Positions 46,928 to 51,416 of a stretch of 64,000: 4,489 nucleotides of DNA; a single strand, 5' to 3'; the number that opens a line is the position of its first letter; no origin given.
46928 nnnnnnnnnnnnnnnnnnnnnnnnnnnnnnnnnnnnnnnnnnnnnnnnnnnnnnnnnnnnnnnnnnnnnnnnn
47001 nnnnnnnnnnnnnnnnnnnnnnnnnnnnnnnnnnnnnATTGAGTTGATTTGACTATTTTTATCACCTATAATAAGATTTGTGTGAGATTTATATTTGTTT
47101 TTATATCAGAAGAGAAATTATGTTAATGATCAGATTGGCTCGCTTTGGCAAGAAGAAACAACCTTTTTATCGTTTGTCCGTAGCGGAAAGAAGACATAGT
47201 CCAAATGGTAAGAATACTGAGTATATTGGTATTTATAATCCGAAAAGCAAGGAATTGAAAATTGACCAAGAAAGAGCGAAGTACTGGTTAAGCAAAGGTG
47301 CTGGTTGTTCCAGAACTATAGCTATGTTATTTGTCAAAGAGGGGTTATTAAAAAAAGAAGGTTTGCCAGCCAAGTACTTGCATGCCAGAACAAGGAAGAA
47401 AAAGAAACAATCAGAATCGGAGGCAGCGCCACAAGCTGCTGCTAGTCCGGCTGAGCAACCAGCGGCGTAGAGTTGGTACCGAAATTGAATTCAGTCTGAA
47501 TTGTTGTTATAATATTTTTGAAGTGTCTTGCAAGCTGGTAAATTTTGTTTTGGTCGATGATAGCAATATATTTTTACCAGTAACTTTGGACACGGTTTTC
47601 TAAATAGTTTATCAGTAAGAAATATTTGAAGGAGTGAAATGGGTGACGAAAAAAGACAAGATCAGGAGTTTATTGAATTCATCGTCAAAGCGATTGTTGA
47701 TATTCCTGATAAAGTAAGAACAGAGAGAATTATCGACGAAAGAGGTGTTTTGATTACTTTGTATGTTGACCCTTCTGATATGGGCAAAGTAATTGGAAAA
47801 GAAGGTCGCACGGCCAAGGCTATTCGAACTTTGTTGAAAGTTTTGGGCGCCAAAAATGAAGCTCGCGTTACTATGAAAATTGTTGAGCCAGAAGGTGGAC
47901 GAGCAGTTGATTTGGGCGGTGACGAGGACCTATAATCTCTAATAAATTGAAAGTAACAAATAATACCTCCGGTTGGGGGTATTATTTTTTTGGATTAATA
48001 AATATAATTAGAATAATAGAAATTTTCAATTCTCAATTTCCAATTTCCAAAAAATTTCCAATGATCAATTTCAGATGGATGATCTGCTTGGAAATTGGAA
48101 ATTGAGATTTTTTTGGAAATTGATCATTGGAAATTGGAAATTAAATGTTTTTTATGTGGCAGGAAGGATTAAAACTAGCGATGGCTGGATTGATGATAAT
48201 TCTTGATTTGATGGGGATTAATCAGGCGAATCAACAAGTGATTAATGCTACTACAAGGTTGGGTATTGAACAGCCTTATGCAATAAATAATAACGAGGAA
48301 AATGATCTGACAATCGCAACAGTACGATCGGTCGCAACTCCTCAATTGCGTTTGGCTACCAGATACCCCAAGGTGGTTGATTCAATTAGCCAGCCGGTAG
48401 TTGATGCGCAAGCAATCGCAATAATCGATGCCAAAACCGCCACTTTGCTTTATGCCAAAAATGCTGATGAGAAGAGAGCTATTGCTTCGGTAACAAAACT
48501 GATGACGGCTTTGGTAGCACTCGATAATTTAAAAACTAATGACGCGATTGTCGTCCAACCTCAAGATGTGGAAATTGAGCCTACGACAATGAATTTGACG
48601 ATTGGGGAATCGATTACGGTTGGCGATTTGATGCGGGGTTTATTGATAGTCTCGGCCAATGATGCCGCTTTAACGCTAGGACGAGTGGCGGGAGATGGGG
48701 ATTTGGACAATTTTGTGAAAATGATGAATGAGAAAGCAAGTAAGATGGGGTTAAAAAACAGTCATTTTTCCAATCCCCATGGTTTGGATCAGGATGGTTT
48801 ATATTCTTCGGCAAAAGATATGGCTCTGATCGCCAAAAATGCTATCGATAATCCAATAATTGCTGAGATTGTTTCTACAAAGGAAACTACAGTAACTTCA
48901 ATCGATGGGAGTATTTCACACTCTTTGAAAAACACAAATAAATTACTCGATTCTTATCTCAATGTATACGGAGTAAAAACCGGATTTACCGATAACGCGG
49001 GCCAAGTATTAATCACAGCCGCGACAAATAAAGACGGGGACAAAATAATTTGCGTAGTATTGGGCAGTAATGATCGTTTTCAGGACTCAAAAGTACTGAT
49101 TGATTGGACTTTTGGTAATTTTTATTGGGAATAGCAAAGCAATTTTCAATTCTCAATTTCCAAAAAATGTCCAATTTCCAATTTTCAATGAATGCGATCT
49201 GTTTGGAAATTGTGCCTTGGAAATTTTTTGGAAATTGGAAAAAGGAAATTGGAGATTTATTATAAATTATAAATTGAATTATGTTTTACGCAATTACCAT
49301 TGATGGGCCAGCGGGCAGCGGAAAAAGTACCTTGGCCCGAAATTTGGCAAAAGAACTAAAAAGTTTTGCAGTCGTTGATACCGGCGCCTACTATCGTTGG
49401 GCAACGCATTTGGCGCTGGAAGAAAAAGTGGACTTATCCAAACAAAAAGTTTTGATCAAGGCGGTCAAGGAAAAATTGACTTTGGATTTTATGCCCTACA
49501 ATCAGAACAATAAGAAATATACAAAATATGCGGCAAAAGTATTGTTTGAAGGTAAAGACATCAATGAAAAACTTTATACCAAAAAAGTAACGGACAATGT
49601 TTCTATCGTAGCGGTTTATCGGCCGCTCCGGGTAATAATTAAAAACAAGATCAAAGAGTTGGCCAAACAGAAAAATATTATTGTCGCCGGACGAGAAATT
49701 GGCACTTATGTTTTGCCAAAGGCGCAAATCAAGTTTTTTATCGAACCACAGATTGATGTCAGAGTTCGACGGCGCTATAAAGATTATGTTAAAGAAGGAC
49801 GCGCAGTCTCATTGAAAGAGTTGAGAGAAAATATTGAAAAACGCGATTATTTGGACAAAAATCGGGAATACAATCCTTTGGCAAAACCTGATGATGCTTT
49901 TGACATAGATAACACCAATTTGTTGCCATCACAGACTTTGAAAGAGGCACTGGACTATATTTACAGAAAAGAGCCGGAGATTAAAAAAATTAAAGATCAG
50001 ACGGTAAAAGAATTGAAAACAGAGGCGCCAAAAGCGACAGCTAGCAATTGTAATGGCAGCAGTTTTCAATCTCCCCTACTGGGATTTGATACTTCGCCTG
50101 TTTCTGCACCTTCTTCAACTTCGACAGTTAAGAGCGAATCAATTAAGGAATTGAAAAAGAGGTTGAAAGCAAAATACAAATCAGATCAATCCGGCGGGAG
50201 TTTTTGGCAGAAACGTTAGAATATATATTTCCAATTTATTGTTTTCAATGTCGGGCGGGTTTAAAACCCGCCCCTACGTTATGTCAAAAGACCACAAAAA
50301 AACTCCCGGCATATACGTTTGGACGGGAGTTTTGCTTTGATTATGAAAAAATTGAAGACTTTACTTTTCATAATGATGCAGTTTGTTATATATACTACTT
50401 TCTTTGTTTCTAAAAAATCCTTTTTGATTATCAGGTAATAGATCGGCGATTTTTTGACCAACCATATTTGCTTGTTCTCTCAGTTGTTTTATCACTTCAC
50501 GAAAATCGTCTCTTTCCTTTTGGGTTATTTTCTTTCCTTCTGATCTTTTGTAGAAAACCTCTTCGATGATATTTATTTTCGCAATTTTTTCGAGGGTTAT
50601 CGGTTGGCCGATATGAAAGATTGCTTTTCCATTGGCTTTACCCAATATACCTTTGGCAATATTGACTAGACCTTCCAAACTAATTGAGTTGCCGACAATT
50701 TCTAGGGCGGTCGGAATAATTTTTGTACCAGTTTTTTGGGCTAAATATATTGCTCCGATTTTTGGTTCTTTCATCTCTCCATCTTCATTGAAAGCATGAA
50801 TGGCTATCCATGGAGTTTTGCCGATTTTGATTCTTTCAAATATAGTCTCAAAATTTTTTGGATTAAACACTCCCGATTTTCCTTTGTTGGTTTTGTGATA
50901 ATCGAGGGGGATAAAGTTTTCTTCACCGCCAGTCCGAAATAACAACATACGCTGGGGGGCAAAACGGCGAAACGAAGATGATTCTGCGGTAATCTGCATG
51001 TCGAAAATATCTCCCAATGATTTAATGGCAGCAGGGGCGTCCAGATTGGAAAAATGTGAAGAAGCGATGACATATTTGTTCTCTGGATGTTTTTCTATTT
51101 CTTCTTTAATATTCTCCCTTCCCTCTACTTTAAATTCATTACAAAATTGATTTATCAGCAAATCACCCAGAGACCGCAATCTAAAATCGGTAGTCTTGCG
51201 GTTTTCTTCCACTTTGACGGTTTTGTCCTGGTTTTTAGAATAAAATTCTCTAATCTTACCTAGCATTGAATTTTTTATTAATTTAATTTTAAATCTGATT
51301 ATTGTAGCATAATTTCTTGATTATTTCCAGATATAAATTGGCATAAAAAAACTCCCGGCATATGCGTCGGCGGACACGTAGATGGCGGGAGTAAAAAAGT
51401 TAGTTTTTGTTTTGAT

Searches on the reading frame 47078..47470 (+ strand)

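Call 85: search_protein_families(library=pfam, proteins=[window:47078-47470:+])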
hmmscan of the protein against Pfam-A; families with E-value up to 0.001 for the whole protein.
window:47078-47470:+ (130 aa): 1 family
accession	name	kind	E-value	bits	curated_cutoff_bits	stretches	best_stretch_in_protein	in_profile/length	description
PF00886.24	Ribosomal_S16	-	9.4e-20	70.8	27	1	22-78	1-62/62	Ribosomal protein S16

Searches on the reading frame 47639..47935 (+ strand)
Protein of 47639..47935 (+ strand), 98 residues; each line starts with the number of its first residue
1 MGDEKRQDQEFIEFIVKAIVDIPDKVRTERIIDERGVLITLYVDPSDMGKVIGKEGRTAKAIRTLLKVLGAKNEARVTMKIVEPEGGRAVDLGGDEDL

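Call 78: search_protein_families(library=pfam, proteins=[window:47639-47935:+])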
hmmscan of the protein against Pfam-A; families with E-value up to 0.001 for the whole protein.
window:47639-47935:+ (98 aa): 2 families
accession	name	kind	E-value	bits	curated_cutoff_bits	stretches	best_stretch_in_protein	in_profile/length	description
PF13083.13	KH_KhpA-B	-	7.9e-23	80.6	32.1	1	9-81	1-73/73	KhpA/KhpB, KH domain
PF00013.35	KH_1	-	0.00086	19.5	21.5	0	40-64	3-27/66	KH domain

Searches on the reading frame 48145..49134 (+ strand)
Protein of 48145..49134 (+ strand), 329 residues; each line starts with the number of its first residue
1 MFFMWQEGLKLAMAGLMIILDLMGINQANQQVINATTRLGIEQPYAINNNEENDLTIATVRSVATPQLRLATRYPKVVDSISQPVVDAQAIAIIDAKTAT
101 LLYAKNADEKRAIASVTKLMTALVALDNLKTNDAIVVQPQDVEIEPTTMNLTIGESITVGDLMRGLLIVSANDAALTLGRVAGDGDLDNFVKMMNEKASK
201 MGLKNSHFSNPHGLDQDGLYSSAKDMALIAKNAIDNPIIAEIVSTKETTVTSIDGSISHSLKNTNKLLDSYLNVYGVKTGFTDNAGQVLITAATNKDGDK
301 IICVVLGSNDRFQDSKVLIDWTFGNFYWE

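Call 85: search_protein_families(library=pfam, proteins=[window:48145-49134:+])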
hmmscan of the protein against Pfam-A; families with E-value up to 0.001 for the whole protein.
window:48145-49134:+ (329 aa): 3 families
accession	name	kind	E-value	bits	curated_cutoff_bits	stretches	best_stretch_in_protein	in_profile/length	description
PF00768.25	Peptidase_S11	-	6.2e-58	196.5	27.6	1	80-308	4-237/239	D-alanyl-D-alanine carboxypeptidase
PF13354.11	Beta-lactamase2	-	3.6e-07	30.2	22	1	96-229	7-142/214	Beta-lactamase enzyme family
PF02113.21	Peptidase_S13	-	0.0006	19.1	22.8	1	81-132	9-62/444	D-Ala-D-Ala carboxypeptidase 3 (S13) family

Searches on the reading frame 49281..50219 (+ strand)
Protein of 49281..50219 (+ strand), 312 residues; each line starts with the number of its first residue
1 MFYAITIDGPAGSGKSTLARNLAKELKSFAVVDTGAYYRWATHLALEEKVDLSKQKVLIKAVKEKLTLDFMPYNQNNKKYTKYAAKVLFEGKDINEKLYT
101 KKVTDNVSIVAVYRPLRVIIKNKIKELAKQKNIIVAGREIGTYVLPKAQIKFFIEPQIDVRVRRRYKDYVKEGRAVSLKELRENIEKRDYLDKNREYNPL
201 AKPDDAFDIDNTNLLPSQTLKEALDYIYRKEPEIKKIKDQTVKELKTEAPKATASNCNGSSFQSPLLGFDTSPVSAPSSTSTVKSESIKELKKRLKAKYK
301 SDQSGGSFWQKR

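Call 86: search_protein_families(library=pfam, proteins=[window:49281-50219:+])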
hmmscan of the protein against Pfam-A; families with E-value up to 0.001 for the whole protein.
window:49281-50219:+ (312 aa): 4 families
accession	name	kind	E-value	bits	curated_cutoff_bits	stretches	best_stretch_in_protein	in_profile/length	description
PF02224.24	Cytidylate_kin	-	2e-56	191.5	26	1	5-227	1-209/211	Cytidylate kinase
PF13189.12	Cytidylate_kin2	-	6e-09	36.8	28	1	5-189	2-147/176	Cytidylate kinase-like family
PF13207.12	AAA_17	-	4.2e-05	24.3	27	0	9-64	2-63/136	AAA domain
PF13238.12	AAA_18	-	0.00015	22.6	29.4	1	5-59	1-60/128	AAA domain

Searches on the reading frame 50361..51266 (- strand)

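Call 86: search_protein_families(library=pfam, proteins=[window:50361-51266:-])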
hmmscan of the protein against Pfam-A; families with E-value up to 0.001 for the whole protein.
window:50361-51266:- (301 aa): 1 family
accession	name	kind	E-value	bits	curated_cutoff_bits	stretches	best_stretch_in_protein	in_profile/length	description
PF01553.26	Acyltransferase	-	0.00058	20.1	23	0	45-188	2-131/132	Acyltransferase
